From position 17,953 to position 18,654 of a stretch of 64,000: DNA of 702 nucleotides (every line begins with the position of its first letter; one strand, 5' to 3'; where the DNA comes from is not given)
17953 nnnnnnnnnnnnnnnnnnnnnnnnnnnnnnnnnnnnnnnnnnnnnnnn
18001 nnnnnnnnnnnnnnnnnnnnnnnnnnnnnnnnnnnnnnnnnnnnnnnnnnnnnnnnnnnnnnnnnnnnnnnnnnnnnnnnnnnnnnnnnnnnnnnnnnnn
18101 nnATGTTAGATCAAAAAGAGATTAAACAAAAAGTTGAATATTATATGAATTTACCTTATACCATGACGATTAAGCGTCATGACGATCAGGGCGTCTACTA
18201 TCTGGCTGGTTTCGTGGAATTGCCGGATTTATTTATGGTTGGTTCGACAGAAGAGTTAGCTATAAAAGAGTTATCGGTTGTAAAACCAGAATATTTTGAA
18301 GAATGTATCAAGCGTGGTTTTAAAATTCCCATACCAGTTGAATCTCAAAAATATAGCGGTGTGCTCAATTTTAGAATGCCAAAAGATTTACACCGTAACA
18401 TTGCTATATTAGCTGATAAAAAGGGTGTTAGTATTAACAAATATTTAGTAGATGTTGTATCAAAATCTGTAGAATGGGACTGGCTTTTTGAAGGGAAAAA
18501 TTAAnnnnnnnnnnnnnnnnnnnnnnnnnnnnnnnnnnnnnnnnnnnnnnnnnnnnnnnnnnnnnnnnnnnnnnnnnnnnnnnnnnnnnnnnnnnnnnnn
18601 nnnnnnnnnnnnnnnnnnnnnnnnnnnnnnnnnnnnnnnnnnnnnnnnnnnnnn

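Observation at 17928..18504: Orphan HicB-like antitoxin gene overlapped by a small two-TM ORF, no HicA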

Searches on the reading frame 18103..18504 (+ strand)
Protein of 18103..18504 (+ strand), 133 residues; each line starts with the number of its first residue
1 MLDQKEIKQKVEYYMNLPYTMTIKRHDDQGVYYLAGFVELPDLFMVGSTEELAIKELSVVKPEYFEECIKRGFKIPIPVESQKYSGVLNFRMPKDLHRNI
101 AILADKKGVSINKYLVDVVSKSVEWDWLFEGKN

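Call 3: search_protein_families(library=pfam, proteins=[window:18103-18504:+], max_evalue=1)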
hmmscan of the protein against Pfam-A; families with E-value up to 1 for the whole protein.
window:18103-18504:+ (133 aa): 3 families
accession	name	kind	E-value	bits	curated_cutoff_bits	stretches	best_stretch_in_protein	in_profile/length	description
PF05534.18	HicB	-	5.2e-10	39.5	21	1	74-117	6-49/51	HicB family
PF03869.20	Arc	-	0.033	14.5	20.4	1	89-122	8-41/50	Arc-like DNA binding domain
PF12441.14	CopG_antitoxin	-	0.055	14.7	28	1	87-121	44-78/79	CopG antitoxin of type II toxin-antitoxin system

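Call 5: search_protein_families(library=phrogs, proteins=[window:18103-18504:+], max_evalue=0.01)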
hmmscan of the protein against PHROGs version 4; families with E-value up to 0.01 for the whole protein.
window:18103-18504:+ (133 aa): 8 families
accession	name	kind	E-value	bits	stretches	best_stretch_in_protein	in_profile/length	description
phrog_9151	-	moron, auxiliary metabolic gene and host takeover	2.2e-08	35.4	1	63-124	54-110/119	HicB-like antitoxin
phrog_497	-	moron, auxiliary metabolic gene and host takeover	3.1e-08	34.4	1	8-120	4-137/342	toxin-antitoxin system HicB-like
phrog_582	-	transcription regulation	1.1e-05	26.7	1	87-129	59-101/105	Arc-like repressor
phrog_795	-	other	2e-05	25.9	1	87-126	19-58/116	partition protein ATPase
phrog_33232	-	unknown function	0.0002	22.8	1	80-120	53-93/94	-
phrog_13890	-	unknown function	0.0015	19.5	1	89-123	21-55/73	-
phrog_37719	-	unknown function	0.0021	19.2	1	90-121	8-39/48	-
phrog_228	-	transcription regulation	0.0079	17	0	87-125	12-50/251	Arc-like repressor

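Call 10: find_encoding_contigs(protein=window:18103-18504:+, flank=6000, max_places=10)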
Protein window:18103-18504:+ (133 aa): 4 contigs read that carry it; 2 places shown.
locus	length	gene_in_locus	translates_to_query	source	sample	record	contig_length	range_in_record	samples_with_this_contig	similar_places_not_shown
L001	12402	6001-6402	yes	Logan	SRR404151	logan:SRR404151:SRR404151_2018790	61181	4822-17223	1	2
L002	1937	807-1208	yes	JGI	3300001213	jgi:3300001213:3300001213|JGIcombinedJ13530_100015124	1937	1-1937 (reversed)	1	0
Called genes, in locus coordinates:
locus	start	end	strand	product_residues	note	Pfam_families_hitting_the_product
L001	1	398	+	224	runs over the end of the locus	-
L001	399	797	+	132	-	-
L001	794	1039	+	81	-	-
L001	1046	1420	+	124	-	-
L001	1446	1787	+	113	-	-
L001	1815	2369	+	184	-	-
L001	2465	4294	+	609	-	PF01145:Band_7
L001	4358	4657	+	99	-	-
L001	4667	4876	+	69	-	-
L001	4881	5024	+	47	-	-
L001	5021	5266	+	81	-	-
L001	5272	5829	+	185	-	-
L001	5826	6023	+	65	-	-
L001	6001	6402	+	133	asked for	PF05534:HicB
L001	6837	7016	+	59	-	-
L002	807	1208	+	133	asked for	PF05534:HicB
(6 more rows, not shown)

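Call 11: find_homologous_proteins(query=window:18103-18501:+)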
Query window:18103-18501:+ (133 aa): 22 proteins with E <= 0.001 among 24 candidates.
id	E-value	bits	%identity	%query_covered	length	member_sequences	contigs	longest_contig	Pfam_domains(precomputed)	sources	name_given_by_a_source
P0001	2.7e-83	294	100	100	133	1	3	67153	PF05534.19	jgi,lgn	jgi:predicted HicB family RNase H-like nuclease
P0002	2.2e-59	217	75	95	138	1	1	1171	PF05534.19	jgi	jgi:predicted HicB family RNase H-like nuclease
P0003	3.0e-59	217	75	95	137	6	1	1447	PF05534.19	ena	-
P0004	5.6e-56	206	71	95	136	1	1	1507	PF03869.21,PF05534.19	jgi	jgi:predicted HicB family RNase H-like nuclease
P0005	9.4e-55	202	69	95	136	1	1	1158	PF03869.21,PF05534.19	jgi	-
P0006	1.4e-54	202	71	95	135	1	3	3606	PF05534.19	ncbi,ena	-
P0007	7.4e-54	199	69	95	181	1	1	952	PF03869.21,PF05534.19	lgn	-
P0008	6.2e-53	196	68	95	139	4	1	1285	PF03869.21,PF05534.19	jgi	jgi:antitoxin HicB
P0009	8.2e-53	196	71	92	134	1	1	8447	PF05534.19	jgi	jgi:predicted HicB family RNase H-like nuclease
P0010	1.2e-52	195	70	95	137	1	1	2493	PF03869.21,PF05534.19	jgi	jgi:antitoxin HicB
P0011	2.8e-52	194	70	92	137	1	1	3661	PF03869.21,PF05534.19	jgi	jgi:antitoxin HicB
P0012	5.1e-52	193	72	87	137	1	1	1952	PF03869.21,PF05534.19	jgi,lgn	jgi:antitoxin HicB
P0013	7.2e-52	193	72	87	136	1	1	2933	PF03869.21,PF05534.19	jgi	jgi:antitoxin HicB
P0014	1.2e-51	192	68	94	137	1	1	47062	PF03869.21,PF05534.19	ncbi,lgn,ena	-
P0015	2.2e-51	191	67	95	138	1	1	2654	PF03869.21,PF05534.19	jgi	jgi:antitoxin HicB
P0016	7.8e-51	189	72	85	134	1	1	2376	PF03869.21,PF05534.19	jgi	jgi:antitoxin HicB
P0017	3.0e-50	188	68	91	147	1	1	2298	PF03869.21,PF05534.19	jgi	jgi:predicted RNase H-like HicB family nuclease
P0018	1.1e-49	186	64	95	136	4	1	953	PF05534.19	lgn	-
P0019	5.2e-45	171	73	77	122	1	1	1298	PF03869.21,PF05534.19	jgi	-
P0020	2.6e-38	149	64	80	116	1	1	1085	PF05534.19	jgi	jgi:predicted HicB family RNase H-like nuclease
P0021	5.6e-27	112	46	89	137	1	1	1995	PF05534.19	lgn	-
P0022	2.1e-21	94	68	49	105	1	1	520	PF03869.21,PF05534.19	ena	-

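Call 12: find_encoding_contigs(protein=P0014, flank=5000, max_places=4)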
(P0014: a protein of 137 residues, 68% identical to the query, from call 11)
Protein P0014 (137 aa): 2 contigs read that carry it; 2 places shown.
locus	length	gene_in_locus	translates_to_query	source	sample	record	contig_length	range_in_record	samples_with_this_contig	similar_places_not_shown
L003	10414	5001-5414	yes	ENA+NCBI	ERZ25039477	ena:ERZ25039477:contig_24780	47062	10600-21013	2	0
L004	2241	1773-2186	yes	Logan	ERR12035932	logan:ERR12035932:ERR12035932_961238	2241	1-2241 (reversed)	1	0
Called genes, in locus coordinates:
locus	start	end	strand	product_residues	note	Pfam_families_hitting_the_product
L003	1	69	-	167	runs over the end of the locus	PF20911:GP7 (weak)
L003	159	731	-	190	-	-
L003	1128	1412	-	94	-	-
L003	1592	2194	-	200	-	-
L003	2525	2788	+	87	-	-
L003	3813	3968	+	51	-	-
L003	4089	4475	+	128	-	-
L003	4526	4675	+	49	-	-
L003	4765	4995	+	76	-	-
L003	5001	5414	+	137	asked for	PF05534:HicB, PF03869:Arc (weak)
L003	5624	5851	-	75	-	-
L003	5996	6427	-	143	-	PF12728:HTH_17 (weak)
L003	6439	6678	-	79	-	-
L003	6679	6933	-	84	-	PF14791:DNA_pol_B_thumb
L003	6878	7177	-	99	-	-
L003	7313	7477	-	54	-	-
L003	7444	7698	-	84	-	-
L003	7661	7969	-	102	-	-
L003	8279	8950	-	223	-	-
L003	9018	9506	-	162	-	-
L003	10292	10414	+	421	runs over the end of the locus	PF13433:Peripla_BP_5 (weak), PF13458:Peripla_BP_6, PF01094:ANF_receptor, PF13433:Peripla_BP_5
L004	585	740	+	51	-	-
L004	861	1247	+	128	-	-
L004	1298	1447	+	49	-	-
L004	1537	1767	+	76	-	-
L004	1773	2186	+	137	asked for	PF05534:HicB, PF03869:Arc (weak)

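Call 13: find_encoding_contigs(protein=P0009, flank=5000, max_places=4)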
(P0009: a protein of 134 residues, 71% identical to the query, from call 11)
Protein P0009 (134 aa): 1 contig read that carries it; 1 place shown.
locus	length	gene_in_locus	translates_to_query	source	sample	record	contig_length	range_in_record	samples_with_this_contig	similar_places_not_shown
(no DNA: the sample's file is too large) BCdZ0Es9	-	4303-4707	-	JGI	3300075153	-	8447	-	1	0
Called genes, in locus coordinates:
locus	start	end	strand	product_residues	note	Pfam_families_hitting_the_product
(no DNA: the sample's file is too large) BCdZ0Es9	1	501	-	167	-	?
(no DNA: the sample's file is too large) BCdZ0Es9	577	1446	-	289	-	-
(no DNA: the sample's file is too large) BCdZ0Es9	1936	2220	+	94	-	PF02604:PhdYeFM_antitox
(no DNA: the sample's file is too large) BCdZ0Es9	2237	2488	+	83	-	PF05016:ParE_toxin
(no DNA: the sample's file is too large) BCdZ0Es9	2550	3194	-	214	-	-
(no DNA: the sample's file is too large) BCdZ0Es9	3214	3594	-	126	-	-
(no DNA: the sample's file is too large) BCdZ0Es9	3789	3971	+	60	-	-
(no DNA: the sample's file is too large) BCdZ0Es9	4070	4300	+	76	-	-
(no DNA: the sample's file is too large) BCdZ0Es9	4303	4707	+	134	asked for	PF05534:HicB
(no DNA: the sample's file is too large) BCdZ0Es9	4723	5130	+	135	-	-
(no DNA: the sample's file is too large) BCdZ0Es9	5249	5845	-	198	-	PF10061:DUF2299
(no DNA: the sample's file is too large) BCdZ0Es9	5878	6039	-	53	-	-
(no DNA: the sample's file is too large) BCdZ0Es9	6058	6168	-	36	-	-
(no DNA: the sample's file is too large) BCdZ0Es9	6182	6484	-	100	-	-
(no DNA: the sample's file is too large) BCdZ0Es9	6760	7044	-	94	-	-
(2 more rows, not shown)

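Call 14: find_encoding_contigs(protein=P0006, flank=5000, max_places=4)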
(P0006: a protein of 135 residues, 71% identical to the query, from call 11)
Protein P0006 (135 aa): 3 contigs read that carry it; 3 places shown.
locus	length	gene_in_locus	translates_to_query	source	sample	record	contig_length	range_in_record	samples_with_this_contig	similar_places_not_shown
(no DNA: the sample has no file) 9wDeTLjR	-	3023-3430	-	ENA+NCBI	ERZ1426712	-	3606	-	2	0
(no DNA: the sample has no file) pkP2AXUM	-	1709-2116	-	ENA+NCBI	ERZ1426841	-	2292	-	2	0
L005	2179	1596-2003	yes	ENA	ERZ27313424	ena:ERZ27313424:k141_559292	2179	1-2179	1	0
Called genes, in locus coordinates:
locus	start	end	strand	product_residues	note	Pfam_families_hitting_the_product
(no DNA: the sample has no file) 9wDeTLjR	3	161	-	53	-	?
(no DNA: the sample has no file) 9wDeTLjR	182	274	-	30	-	-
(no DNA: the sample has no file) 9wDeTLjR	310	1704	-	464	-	PF05133:SPP1_portal, PF16510:P22_portal (faint)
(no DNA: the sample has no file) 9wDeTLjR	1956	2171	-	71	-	PF21349:RUBY_RBDX (weak)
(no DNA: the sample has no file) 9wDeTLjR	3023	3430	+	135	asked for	PF05534:HicB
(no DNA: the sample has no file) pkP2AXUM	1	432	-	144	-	?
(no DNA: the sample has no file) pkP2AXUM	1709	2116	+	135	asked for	PF05534:HicB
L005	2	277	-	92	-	?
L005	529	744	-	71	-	PF21349:RUBY_RBDX (weak)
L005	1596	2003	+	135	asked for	PF05534:HicB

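Call 18: find_related_loci(query=window:18103-18501:+, collection=viral_contigs, flank=4000)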
Query window:18103-18501:+ (133 aa) in viral_contigs; peptide patterns used: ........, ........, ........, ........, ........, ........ (x = any residue, [..] = any of these).
6 stretches matched a pattern, but none encodes a relative of the query by tblastn (E <= 1e-3).

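Call 21: find_related_loci(query=A1, collection=genome_contigs, flank=3000)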
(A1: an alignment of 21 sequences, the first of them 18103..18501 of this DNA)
Query A1 (133 aa) in genome_contigs; peptide patterns used: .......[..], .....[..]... (x = any residue, [..] = any of these).
93 stretches matched a pattern; 4 encode a relative of the query (tblastn E <= 1e-3); 4 distinct loci.
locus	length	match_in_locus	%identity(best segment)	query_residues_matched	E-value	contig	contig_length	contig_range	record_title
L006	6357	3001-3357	57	4-122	4e-47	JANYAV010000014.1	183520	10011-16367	MAG: Dehalococcoidia bacterium isolate GL140_5_metabat_360 GL140_5_k141_2597330, whole genome shotgun sequence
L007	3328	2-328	56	18-126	1e-40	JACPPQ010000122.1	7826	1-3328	MAG: Chloroflexi bacterium isolate NC_groundwater_631_Ag_B-0.1um_52_39 B_1_S1_Biohub_coassembly_k141_4210449, whole geno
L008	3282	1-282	56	30-123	2e-34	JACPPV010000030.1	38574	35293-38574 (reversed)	MAG: Chloroflexi bacterium isolate NC_groundwater_636_Ag_B-0.1um_54_266 B_1_S1_Biohub_coassembly_k141_4452442, whole gen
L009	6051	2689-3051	42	7-126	7e-32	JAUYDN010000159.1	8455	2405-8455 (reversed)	MAG: Dehalococcoidia bacterium isolate C20_metabat.bin.39 C20_k141_565321, whole genome shotgun sequence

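Call 22: find_related_loci(query=A1, collection=viral_contigs, flank=3000)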
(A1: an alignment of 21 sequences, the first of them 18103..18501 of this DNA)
Query A1 (133 aa) in viral_contigs; peptide patterns used: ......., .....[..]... (x = any residue, [..] = any of these).
14 stretches matched a pattern, but none encodes a relative of the query by tblastn (E <= 1e-3).

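Call 28: search_solved_structures(query=A1, max_evalue=0.1, show_alignments=2)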
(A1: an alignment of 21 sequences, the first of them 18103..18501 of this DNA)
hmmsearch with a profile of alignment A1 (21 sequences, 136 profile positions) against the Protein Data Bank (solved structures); distinct sequences matched with E-value up to 0.1: 3.
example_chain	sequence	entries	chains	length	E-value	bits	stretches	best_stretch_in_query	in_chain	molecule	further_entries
1mnt_A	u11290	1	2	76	0.00079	22.4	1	87-124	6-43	MNT REPRESSOR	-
1b28_A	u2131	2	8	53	0.0088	19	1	87-125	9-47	PROTEIN (REGULATORY PROTEIN ARC) | ARC REPRESSOR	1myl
9ik8_E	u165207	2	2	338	0.057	16.4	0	19-54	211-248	scFv16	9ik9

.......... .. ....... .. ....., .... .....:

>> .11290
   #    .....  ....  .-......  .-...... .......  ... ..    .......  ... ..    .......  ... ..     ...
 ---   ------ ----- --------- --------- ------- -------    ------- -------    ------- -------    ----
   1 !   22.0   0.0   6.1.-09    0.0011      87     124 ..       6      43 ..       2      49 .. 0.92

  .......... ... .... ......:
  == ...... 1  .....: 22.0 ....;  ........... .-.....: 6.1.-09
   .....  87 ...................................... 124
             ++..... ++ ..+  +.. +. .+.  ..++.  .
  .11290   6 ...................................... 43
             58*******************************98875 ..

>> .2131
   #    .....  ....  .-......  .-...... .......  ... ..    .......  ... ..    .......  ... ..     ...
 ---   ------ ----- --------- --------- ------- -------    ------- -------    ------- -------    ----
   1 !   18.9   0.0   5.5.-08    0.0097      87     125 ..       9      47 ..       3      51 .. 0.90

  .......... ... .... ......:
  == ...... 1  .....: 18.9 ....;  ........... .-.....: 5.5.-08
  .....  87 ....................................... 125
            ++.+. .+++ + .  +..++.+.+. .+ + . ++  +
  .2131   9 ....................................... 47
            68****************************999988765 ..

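Call 33: predict_structure(alignment_id=A1)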
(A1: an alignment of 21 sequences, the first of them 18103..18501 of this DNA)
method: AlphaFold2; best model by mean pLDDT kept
length: 133 residues; sequences in the alignment: 21
mean_pLDDT: 54.1   pTM: 0.36
mean pLDDT of the five models: 54.1, 49.0, 47.5, 46.7, 44.9
residues with pLDDT >= 90: 0; 70-90: 20; 50-70: 53; < 50: 60
segments of 3 or more residues with pLDDT < 50: 20-27, 29-45, 68-91, 125-133
pLDDT, mean of each block of 10 residues (from residue 1): 72 57 46 45 52 60 51 36 36 62 74 67 49 37
secondary structure, 60 per line:
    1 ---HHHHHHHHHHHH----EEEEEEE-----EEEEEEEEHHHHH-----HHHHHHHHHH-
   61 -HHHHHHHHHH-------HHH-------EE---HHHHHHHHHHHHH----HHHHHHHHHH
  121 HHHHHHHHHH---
elements in order: H4-15 E20-26 E32-39 H40-44 H50-59 H62-71 H94-106 H111-130

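Call 34: search_protein_families(library=ncbifam, proteins=[window:18103-18501:+], max_evalue=1)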
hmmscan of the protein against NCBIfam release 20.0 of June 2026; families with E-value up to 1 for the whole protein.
window:18103-18501:+ (133 aa): 0 families

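Call 47: find_encoding_contigs(protein=P0002, flank=3000, max_places=3)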
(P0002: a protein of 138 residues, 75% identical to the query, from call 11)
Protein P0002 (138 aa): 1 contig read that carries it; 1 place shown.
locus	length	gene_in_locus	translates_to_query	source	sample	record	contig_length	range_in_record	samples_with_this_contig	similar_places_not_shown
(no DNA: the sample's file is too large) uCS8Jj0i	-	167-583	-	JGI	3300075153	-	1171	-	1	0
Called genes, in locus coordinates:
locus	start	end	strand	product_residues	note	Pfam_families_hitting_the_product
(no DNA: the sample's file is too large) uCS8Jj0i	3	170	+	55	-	?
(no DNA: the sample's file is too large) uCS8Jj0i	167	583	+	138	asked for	PF05534:HicB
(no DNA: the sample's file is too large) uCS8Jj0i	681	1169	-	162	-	?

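Call 48: find_encoding_contigs(protein=P0003, flank=3000, max_places=3)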
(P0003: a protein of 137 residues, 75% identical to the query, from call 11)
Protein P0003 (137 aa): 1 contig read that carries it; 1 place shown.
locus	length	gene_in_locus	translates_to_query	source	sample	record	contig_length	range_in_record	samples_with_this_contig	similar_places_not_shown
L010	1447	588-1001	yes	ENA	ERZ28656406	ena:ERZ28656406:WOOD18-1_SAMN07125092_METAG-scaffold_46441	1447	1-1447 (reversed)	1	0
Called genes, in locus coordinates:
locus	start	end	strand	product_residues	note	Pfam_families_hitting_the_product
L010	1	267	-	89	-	?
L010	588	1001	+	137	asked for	PF05534:HicB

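Call 60: search_dna_similar(query=window:18103-18501:+, collection=phages, mode=protein, max_evalue=0.001, max_rows=25)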
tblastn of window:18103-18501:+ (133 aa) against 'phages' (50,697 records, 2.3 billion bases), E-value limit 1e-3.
Records with a match: 31; places in all: 31; records where one place covers at least 80% of the query: 31.
Best place of each record, by identity: <60% 31.
By first word of the organism name: Paenibacillus 28; Bacteriophage 3.
By host as written in the record: Paenibacillus larvae 2017 10; Paenibacillus larvae F1A 8; Paenibacillus larvae NRRL 2605 5; Paenibacillus larvae F2B 2; Paenibacillus larvae TP 2; - 2; Paenibacillus larvae WAI 1; Helicobacter sp. 13S00477-4 genome 1.
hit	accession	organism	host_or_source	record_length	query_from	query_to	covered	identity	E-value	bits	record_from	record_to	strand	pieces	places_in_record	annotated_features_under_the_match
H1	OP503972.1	Paenibacillus phage Bob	Paenibacillus larvae F2B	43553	5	121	88%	36.4%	2e-14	74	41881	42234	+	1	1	antitoxin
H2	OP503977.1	Paenibacillus phage GIW2016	Paenibacillus larvae 2017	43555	5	121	88%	36.4%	2e-14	74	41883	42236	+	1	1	antitoxin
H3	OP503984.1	Paenibacillus phage Rosalind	Paenibacillus larvae F1A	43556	5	121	88%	36.4%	2e-14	74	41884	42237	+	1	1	antitoxin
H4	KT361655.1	Paenibacillus phage Hayley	Paenibacillus larvae NRRL 2605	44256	5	121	88%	36.4%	2e-14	74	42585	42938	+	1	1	antitoxin HicB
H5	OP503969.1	Paenibacillus phage AJG77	Paenibacillus larvae 2017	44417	5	121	88%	36.4%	2e-14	74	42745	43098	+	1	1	antitoxin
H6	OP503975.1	Paenibacillus phage FutureBee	Paenibacillus larvae TP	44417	5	121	88%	36.4%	2e-14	74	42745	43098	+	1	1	antitoxin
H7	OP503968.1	Paenibacillus phage ABAtENZ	Paenibacillus larvae 2017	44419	5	121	88%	36.4%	2e-14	74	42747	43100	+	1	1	antitoxin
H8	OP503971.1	Paenibacillus phage Bloomfield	Paenibacillus larvae 2017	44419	5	121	88%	36.4%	2e-14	74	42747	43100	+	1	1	antitoxin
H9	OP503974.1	Paenibacillus phage Dante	Paenibacillus larvae WAI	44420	5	121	88%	36.4%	2e-14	74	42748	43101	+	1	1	antitoxin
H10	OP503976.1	Paenibacillus phage GaryLarson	Paenibacillus larvae F2B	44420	5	121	88%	36.4%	2e-14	74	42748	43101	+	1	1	antitoxin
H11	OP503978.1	Paenibacillus phage Jacinda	Paenibacillus larvae 2017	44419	5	121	88%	36.4%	2e-14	74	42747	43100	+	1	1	antitoxin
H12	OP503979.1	Paenibacillus phage Lena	Paenibacillus larvae 2017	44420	5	121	88%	36.4%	2e-14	74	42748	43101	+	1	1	antitoxin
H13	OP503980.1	Paenibacillus phage Logan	Paenibacillus larvae 2017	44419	5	121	88%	36.4%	2e-14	74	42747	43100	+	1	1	antitoxin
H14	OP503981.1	Paenibacillus phage NHScienceFair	Paenibacillus larvae F1A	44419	5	121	88%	36.4%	2e-14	74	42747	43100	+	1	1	antitoxin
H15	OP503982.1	Paenibacillus phage Ollie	Paenibacillus larvae 2017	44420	5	121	88%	36.4%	2e-14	74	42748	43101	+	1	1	antitoxin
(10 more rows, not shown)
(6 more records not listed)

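Call 62: get_annotated_region(hit=H4, flank=2000)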
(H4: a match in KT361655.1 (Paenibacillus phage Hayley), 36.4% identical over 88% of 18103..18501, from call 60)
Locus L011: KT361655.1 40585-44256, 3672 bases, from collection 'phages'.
description: Paenibacillus phage Hayley, complete genome.
organism: Paenibacillus phage Hayley (NCBI taxid 1702260)
taxonomy: Viruses; Duplodnaviria; Heunggongvirae; Uroviricota; Caudoviricetes; Gochnauervirinae; Vegasvirus; Vegasvirus vegas
host: Paenibacillus larvae NRRL 2605; source: -; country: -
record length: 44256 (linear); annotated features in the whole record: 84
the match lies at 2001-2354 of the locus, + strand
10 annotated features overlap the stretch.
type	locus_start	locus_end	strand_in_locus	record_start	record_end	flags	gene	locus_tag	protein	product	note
CDS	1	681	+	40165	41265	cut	-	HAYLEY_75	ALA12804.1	RNA polymerase sigma factor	-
CDS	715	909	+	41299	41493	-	-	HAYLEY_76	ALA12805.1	hypothetical protein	-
CDS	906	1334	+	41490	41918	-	-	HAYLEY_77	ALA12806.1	RinA family transcriptional regulator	-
CDS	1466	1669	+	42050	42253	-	-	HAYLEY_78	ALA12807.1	phosphomannomutase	-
CDS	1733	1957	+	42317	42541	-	-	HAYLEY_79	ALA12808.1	toxin HicA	possible ycfA-like family protein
CDS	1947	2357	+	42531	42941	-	-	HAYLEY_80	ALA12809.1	antitoxin HicB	-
CDS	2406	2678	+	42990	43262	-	-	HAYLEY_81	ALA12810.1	transglycosylase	-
CDS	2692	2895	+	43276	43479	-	-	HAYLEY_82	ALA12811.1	hypothetical protein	-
CDS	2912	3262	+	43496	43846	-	-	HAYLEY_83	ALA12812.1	hypothetical protein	-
CDS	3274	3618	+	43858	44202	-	-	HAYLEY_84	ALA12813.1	HNH endonuclease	-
